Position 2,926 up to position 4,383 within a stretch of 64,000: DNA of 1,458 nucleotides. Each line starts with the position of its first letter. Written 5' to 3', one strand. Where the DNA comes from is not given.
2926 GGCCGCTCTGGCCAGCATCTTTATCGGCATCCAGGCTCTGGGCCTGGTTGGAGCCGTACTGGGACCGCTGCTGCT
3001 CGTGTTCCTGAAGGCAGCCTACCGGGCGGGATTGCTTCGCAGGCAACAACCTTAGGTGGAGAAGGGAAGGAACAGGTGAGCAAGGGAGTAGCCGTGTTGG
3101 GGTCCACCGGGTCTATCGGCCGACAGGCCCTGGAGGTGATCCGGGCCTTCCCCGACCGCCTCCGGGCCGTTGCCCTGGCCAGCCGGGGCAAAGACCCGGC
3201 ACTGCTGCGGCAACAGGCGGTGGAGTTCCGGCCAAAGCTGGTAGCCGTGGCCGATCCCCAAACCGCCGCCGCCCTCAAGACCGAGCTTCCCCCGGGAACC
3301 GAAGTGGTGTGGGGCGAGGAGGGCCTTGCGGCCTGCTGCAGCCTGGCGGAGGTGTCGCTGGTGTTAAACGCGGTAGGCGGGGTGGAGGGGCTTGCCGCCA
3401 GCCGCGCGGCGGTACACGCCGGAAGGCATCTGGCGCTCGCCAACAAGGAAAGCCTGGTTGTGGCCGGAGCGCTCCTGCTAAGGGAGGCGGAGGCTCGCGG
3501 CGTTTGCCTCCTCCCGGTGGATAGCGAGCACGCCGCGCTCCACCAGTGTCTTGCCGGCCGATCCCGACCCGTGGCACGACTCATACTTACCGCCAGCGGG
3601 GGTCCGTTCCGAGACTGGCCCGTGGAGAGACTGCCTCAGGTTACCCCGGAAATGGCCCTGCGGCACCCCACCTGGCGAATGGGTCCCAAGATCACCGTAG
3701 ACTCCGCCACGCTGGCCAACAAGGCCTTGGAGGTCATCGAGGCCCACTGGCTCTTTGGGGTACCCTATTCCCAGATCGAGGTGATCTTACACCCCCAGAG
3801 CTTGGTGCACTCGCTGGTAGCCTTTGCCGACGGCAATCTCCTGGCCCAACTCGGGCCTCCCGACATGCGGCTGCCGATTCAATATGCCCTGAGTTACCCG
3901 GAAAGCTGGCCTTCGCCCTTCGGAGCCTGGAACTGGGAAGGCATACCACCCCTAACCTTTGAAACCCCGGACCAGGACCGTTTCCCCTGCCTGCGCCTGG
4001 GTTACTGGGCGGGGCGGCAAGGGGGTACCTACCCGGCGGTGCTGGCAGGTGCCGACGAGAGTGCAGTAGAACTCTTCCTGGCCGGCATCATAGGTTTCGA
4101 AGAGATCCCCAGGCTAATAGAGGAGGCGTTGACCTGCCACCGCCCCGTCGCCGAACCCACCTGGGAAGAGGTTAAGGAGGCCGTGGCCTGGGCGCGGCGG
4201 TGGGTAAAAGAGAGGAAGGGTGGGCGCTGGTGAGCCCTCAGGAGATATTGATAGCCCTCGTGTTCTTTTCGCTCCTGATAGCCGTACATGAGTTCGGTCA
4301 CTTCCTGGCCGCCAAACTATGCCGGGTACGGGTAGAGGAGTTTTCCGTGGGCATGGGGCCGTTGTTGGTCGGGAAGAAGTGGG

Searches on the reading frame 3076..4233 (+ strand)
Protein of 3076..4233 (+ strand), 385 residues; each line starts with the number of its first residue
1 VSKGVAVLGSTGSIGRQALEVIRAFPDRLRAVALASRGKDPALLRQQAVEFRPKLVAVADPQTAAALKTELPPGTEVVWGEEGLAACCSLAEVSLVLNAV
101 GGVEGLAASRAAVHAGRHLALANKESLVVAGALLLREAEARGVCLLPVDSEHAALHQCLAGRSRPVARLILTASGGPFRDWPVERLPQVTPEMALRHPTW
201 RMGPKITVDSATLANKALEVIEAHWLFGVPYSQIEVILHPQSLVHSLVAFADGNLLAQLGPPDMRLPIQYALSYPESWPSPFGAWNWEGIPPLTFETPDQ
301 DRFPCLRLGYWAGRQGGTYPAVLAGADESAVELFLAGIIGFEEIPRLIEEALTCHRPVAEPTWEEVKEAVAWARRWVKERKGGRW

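Call 72: search_protein_families(library=padloc, alignment_id=A4, max_evalue=1e-8)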
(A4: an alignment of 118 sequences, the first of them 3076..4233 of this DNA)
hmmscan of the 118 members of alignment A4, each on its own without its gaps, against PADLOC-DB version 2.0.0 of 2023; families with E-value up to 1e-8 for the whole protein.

A. member 1, window:3076-4233:+ (385 aa): 0 families

B. families by the number of members that match (of 118 scanned): 88 families (the first 25 are shown)
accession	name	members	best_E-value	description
PDLC03503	REase_II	1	1e-77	Type II restriction enzyme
PDLC04135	mad3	1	3.3e-31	mads_3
PDLC03371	MTase_II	1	1.8e-29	Type II methyltransferase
PDLC04042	PD-T4-6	1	1.4e-28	-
PDLC02919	HEAT-ARM_XIII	1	3.6e-28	-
PDLC04138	mad6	1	9.1e-28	mads_6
PDLC04053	PD-T4-6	1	7.3e-26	-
PDLC04946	PDC-S18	1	6.8e-25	-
PDLC00829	E1-E2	1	3.2e-24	E1-E2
PDLC03839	LeoA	1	1.7e-23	-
PDLC04060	PD-T4-6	1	1.1e-22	-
PDLC04134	mad2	1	8e-22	mads_2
PDLC00847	E1-E2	1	8.3e-22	E1-E2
PDLC04945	PDC-S18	1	8.7e-22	-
PDLC04057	PD-T4-6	1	2.2e-21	-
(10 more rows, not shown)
